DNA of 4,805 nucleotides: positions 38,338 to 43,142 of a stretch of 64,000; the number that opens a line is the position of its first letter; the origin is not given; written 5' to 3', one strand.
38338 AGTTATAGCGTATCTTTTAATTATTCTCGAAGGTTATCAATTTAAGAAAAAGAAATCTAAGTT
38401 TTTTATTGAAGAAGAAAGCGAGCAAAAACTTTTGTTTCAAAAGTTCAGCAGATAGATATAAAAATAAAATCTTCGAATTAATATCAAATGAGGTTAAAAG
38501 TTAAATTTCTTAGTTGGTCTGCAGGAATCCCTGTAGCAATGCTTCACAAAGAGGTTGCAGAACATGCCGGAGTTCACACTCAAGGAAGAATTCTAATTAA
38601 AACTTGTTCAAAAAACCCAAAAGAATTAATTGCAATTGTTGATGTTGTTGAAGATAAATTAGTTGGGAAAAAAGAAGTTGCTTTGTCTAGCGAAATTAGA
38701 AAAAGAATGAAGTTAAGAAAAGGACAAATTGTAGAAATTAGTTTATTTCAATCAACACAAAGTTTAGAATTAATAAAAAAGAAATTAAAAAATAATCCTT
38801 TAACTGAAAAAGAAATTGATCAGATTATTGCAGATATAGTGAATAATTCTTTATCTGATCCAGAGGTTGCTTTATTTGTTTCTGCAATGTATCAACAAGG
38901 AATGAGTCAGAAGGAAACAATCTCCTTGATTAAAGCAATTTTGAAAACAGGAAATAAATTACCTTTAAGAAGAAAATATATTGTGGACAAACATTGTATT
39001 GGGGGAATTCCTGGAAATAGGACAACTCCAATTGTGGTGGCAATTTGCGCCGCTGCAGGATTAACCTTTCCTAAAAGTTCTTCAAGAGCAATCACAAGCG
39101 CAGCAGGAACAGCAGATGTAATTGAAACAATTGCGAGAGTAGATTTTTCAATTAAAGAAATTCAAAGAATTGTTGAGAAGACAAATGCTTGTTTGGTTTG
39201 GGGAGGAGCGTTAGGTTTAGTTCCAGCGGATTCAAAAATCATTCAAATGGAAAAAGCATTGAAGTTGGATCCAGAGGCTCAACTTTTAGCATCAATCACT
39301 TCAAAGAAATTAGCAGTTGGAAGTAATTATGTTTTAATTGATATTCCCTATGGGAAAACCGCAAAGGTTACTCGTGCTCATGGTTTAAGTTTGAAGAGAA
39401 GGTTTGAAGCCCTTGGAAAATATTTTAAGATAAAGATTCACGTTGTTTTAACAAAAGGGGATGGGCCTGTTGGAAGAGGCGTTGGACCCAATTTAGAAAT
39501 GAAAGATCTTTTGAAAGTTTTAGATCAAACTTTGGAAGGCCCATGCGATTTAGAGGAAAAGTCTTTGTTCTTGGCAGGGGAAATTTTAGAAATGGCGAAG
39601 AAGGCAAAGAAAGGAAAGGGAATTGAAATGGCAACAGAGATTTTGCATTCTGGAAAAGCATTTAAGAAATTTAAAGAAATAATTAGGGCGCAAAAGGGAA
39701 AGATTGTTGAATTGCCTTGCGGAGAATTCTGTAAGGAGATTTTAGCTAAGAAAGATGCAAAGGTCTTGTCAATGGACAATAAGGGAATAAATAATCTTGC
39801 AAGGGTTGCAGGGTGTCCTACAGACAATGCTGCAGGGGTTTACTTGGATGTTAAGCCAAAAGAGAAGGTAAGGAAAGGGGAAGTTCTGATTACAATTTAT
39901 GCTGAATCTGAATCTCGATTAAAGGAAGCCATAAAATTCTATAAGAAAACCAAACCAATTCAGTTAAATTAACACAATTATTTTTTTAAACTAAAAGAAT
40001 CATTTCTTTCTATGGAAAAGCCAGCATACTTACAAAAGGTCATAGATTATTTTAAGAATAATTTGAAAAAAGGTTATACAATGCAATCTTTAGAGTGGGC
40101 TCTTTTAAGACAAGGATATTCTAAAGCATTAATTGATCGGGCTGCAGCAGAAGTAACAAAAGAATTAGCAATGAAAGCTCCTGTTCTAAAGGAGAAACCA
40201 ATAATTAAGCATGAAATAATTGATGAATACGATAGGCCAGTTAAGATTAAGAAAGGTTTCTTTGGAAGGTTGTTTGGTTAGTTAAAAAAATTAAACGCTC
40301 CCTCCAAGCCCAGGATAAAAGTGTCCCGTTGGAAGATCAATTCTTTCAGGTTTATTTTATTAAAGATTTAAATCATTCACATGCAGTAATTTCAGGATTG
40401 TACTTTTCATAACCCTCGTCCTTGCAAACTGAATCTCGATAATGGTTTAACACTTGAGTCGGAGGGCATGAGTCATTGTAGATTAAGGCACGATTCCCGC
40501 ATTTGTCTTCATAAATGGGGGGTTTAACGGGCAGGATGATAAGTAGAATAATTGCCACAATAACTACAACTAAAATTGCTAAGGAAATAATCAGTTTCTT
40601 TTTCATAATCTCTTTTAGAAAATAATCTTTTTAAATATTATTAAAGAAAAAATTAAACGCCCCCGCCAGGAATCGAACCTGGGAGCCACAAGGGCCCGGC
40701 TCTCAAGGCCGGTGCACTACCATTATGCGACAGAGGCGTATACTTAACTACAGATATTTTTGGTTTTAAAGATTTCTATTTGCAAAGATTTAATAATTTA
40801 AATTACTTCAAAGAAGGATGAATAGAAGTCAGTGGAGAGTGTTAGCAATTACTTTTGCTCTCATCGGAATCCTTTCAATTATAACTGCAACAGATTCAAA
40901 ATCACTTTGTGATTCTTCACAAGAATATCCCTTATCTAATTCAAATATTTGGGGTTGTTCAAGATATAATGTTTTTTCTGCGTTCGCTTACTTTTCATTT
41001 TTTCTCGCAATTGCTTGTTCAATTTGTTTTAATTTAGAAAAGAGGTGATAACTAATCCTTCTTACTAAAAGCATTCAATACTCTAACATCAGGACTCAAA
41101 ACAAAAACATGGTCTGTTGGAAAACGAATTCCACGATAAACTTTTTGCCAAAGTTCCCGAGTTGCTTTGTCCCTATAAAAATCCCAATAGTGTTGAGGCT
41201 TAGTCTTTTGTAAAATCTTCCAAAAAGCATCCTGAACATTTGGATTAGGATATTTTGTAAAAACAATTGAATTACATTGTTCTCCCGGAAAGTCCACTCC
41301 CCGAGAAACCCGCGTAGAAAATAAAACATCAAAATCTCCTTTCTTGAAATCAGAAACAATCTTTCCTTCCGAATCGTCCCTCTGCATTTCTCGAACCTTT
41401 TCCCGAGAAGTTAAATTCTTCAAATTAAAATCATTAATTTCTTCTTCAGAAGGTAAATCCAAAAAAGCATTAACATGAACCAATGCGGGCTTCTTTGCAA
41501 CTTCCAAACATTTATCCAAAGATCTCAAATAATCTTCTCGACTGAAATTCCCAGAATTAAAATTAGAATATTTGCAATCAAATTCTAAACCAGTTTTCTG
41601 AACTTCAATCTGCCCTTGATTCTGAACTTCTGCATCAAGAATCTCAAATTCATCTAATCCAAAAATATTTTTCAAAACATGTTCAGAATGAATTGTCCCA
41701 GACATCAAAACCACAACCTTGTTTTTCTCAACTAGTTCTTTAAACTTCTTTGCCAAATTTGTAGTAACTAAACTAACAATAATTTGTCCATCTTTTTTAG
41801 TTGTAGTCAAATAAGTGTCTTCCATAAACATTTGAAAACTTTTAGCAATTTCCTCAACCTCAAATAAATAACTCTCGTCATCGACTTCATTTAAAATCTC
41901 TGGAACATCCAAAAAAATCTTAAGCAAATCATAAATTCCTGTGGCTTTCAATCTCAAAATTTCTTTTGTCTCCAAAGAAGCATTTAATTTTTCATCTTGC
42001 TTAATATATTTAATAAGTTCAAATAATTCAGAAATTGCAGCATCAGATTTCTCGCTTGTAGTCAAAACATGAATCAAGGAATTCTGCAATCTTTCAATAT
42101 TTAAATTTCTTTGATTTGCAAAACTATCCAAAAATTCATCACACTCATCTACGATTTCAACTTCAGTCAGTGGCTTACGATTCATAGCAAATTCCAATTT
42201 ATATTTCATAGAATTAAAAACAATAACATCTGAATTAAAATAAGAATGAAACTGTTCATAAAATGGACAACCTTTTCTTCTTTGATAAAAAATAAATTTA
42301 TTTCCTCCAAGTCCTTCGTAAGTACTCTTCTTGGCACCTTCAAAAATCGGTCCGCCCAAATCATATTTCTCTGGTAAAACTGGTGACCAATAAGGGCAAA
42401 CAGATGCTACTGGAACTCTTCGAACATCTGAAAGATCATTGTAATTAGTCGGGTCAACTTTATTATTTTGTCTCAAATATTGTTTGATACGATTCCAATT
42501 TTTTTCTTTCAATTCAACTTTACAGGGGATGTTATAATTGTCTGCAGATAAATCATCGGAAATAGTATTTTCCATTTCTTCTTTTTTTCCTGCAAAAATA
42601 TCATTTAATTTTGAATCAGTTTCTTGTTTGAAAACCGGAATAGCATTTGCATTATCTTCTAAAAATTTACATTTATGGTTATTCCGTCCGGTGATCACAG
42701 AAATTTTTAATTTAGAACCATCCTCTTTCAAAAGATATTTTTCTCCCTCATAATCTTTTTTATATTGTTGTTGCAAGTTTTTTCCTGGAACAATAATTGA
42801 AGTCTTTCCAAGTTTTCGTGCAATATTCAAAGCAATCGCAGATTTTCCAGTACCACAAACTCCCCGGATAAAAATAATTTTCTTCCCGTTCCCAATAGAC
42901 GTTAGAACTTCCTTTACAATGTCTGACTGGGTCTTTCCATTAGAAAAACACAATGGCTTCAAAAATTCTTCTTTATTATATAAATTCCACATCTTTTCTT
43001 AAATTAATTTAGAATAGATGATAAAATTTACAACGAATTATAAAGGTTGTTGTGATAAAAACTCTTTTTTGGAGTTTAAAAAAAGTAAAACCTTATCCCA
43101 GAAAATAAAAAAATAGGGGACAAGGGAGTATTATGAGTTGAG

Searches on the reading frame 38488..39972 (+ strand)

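Call 39: search_protein_families(library=pfam, proteins=[window:38488-39972:+], max_evalue=0.001)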
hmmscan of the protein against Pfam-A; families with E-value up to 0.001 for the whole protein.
window:38488-39972:+ (494 aa): 3 families
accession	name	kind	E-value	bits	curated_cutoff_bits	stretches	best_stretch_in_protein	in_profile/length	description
PF02885.22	Glycos_trans_3N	-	2.4e-12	46.9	26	1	94-155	2-63/63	Glycosyl transferase family, helical bundle domain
PF00591.27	Glycos_transf_3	-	6.8e-12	46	27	1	163-391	2-252/253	Glycosyl transferase family, a/b domain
PF07831.19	PYNP_C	-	1e-10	41.5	27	1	427-490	3-73/75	Pyrimidine nucleoside phosphorylase C-terminal domain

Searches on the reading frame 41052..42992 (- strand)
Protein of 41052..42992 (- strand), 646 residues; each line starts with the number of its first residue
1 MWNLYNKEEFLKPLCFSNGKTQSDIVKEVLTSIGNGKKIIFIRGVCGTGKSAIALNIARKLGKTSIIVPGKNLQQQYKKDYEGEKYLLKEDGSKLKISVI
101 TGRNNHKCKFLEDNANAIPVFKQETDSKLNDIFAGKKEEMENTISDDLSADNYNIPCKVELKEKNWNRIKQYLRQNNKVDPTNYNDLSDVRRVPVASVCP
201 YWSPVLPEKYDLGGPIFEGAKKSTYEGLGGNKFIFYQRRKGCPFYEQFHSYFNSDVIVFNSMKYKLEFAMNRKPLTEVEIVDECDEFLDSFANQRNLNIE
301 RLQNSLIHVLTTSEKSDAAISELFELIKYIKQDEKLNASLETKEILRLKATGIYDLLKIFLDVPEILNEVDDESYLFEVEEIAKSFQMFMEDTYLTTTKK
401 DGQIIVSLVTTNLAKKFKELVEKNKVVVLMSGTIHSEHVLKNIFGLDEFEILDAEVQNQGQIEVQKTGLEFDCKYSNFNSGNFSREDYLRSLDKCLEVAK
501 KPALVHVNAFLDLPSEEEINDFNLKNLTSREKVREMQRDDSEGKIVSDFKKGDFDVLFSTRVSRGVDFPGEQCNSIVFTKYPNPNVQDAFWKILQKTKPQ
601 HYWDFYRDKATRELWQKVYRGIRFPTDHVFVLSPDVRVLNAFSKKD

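Call 39: search_protein_families(library=pfam, proteins=[window:41052-42992:-], max_evalue=0.001)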
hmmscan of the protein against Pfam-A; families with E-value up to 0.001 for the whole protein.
window:41052-42992:- (646 aa): 4 families
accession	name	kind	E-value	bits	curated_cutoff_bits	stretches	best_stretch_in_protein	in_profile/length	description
PF13307.12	Helicase_C_2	-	3.2e-13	50.5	25.3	1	528-640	35-156/170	Helicase C-terminal domain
PF04851.21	ResIII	-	5.9e-07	30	22.5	1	21-125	7-109/164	Type III restriction enzyme, res subunit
PF00270.35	DEAD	-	3.7e-05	23.9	26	0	27-105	5-85/167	DEAD/DEAH box helicase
PF09848.15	SLFN-g3_helicase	-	0.00015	21.6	24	1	37-89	1-60/354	Schlafen group 3, DNA/RNA helicase domain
